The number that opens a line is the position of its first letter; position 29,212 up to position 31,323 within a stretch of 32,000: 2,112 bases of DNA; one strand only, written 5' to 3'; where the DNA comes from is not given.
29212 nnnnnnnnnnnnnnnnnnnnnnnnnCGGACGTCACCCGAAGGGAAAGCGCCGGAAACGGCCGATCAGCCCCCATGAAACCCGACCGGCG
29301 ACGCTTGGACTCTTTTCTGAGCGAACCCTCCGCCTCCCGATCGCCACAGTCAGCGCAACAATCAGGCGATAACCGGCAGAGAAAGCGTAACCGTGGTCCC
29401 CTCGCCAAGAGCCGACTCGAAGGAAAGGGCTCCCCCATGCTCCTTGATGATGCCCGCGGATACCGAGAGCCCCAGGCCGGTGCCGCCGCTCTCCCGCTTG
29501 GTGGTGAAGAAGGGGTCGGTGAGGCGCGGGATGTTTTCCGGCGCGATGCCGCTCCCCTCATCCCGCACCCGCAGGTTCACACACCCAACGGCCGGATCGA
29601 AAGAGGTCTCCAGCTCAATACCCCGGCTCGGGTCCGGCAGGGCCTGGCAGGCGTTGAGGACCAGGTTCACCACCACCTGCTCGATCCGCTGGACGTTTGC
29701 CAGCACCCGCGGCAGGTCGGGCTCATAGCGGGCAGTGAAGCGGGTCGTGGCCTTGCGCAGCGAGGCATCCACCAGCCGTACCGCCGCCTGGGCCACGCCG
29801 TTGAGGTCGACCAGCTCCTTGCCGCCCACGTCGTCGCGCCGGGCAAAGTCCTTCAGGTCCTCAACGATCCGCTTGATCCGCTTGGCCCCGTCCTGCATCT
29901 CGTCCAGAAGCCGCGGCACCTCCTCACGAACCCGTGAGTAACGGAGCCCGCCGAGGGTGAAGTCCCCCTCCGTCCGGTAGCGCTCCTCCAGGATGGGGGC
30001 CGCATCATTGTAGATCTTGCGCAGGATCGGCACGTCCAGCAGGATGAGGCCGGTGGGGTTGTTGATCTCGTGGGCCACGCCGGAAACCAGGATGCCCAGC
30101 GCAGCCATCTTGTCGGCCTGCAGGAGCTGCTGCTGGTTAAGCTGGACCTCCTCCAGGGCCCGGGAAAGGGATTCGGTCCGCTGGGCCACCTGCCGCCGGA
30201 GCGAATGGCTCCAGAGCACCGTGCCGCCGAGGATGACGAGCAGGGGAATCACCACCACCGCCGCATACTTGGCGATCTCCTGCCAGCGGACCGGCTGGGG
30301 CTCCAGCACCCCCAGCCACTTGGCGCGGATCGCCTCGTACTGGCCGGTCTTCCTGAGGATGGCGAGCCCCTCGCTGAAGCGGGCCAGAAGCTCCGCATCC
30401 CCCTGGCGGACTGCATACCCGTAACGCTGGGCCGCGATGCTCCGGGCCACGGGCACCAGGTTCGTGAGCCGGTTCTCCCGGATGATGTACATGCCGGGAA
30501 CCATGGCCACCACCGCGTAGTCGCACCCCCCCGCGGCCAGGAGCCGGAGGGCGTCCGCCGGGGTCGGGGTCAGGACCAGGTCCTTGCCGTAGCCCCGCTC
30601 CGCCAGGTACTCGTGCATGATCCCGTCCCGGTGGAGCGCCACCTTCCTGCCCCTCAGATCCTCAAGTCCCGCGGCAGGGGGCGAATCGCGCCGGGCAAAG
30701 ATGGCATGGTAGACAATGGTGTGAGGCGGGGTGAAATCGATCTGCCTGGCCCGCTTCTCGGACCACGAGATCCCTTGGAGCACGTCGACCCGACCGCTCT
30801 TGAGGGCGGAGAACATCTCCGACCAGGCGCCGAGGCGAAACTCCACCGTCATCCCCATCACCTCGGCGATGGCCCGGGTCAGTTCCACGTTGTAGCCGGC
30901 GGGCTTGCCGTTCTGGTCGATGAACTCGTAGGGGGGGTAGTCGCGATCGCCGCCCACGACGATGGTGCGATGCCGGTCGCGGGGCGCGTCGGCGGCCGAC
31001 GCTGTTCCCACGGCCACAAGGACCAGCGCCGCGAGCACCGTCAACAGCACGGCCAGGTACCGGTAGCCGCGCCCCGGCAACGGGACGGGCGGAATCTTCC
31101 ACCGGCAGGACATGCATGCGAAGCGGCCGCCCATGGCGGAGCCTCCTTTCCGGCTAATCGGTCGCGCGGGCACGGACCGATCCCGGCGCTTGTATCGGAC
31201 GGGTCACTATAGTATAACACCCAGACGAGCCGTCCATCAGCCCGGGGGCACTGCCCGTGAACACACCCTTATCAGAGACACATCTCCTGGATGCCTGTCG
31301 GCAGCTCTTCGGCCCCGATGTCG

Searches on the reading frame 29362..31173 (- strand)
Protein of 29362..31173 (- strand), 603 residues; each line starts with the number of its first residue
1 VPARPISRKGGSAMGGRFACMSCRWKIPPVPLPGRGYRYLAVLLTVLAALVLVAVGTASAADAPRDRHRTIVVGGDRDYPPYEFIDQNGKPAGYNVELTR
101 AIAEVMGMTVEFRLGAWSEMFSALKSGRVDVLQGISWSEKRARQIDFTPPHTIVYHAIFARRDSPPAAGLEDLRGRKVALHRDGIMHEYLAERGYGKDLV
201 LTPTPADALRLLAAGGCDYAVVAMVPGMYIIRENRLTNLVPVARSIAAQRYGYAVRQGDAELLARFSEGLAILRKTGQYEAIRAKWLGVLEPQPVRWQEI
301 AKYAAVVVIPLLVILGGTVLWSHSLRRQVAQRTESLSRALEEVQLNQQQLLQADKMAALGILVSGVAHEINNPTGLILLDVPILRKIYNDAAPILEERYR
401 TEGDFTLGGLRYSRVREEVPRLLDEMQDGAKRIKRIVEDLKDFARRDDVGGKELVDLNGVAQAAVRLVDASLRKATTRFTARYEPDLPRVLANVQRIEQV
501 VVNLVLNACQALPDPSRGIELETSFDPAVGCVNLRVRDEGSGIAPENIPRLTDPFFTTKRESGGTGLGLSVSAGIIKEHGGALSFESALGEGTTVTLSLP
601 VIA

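Call 3: search_protein_families(library=pfam, proteins=[window:29362-31173:-])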
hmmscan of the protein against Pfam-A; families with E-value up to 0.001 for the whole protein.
window:29362-31173:- (603 aa): 3 families
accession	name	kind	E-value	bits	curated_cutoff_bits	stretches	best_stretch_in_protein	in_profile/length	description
PF00497.25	SBP_bac_3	-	7.8e-35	120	26.4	1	71-288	1-131/132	Bacterial extracellular solute-binding proteins, family 3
PF02518.31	HATPase_c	-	6.9e-24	84.9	26.4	1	494-601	3-109/111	Histidine kinase-, DNA gyrase B-, and HSP90-like ATPase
PF00512.31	HisKA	-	8.1e-07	29.4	26.9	1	415-447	32-64/66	His Kinase A (phospho-acceptor) domain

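Call 8: search_protein_families(library=ncbifam, proteins=[window:29362-31173:-])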
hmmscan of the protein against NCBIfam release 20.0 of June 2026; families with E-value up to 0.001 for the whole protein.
window:29362-31173:- (603 aa): 83 families (the best 25 are shown)
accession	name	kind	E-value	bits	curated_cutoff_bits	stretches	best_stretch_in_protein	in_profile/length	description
NF052574.1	HisKinEspCMyxo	equivalog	4.4e-48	164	1200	1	340-601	398-637/785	serine histidine kinase EspC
NF008468.0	PRK11360.1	equivalog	4e-47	160.9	646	2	418-601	429-608/616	two-component system sensor histidine kinase AtoS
NF038348.1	T2SS_HK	subfamily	1.6e-43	149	450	1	334-601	302-573/574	histidine kinase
NF052573.1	HisKinEspAMyxo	equivalog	1.8e-39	135.4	1400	1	338-601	363-611/755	serine histidine kinase EspA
NF007688.0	PRK10364.1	equivalog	8.3e-39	133.6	479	2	423-602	279-452/460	two-component system sensor histidine kinase ZraS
NF010411.0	PRK13837.1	equivalog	3e-34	118.2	647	2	420-601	486-675/828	two-component system VirA-like sensor kinase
TIGR01096.1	3A0103s03R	subfamily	3.6e-30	105.3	256.35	1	48-287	6-250/250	lysine/arginine/ornithine ABC transporter substrate-binding protein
NF010076.0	PRK13557.1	subfamily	1.2e-29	103.1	631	1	347-601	151-394/540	histidine kinase famiy protein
NF047466.1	hybrid_RR_LvrB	exception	4e-29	101.9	500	1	419-602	187-377/377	hybrid histidine kinase/response regulator LvrB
NF046020.1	HisKinCckABruc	equivalog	2.1e-27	95.3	1000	1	426-600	522-706/868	cell cycle histidine kinase CckA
NF008426.0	PRK11260.1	equivalog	2.1e-26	92.7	312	1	43-288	11-261/266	cystine ABC transporter substrate-binding protein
NF047497.1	HK_LIC_12097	equivalog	2e-25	89.3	500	2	416-601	184-366/367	LIC_12097 family sensor histidine kinase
NF046026.1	HisKinCckACaul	equivalog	4.2e-25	87.9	1000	2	423-602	341-533/678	cell cycle histidine kinase CckA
TIGR02966.1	phoR_proteo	equivalog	6.1e-25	87.9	334.2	1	416-597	147-331/333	phosphate regulon sensor histidine kinase PhoR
NF047794.1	HisKinPtgB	equivalog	6.2e-25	87.5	1000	1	418-598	478-652/656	two-component system sensor histidine kinase PgtB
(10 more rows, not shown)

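Call 38: search_solved_structures(query=window:29362-31173:-, max_evalue=0.00001)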
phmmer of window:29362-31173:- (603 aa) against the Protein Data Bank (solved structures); distinct sequences matched with E-value up to 0.00001: 133 (the best 60 are shown).
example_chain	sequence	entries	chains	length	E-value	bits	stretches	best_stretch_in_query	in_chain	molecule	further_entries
3h7m_A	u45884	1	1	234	3.3e-154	518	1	60-292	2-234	Sensor protein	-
4zv1_A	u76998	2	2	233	8e-32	113.9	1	69-288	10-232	AncQR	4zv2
9jfj_A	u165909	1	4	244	2.2e-29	105.9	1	341-601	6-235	Sensor histidine kinase ZraS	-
6h30_A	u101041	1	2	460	1.4e-26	96.6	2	70-287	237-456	Glutamine ABC transporter permease and substrate binding protein protein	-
5t0w_A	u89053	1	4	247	2.6e-25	92.4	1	67-287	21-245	AncCDT-1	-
5tuj_C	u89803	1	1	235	3.2e-25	92.1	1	68-287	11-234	Ancestral protein CDT-Anc1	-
8a3u_A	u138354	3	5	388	8.8e-22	80.8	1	327-601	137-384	Putative Sensory box protein,Sensor protein FixL | Putative Sensory box protein,Putative Sensory box protein,Sensor protein FixL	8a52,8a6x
3vv5_A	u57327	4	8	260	8.8e-22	80.8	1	69-288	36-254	Amino acid ABC transporter, binding protein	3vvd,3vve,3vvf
8a7f_A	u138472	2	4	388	8.8e-22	80.8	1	327-601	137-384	Putative Sensory box protein,Sensor protein FixL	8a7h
4gcz_A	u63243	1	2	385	1.3e-21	80.2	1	346-601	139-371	Blue-light photoreceptor, Sensor protein fixL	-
6svf_A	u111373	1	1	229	1.1e-20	77.2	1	70-287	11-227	Amino acid ABC transporter, periplasmic amino acid-binding protein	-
2pvu_A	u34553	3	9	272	1.3e-20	76.9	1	59-293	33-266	ArtJ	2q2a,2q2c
8vc9_A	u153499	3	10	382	2.7e-19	72.6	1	343-601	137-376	Leptospira virulence regulator B (LvrB) | histidine kinase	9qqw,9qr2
4zef_A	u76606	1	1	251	3.6e-19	72.2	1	70-283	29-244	Amino acid ABC transporter amino acid-binding/permease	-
5jos_A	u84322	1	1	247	4.5e-19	71.8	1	66-287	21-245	Cyclohexadienyl dehydratase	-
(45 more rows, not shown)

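Call 40: search_solved_structures(query=window:29362-31173:-, max_evalue=1e-100, show_alignments=1)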
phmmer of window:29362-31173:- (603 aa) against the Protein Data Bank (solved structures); distinct sequences matched with E-value up to 1e-100: 1.
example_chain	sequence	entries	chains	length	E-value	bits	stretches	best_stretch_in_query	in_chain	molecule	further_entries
3h7m_A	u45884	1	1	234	3.3e-154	518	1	60-292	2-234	Sensor protein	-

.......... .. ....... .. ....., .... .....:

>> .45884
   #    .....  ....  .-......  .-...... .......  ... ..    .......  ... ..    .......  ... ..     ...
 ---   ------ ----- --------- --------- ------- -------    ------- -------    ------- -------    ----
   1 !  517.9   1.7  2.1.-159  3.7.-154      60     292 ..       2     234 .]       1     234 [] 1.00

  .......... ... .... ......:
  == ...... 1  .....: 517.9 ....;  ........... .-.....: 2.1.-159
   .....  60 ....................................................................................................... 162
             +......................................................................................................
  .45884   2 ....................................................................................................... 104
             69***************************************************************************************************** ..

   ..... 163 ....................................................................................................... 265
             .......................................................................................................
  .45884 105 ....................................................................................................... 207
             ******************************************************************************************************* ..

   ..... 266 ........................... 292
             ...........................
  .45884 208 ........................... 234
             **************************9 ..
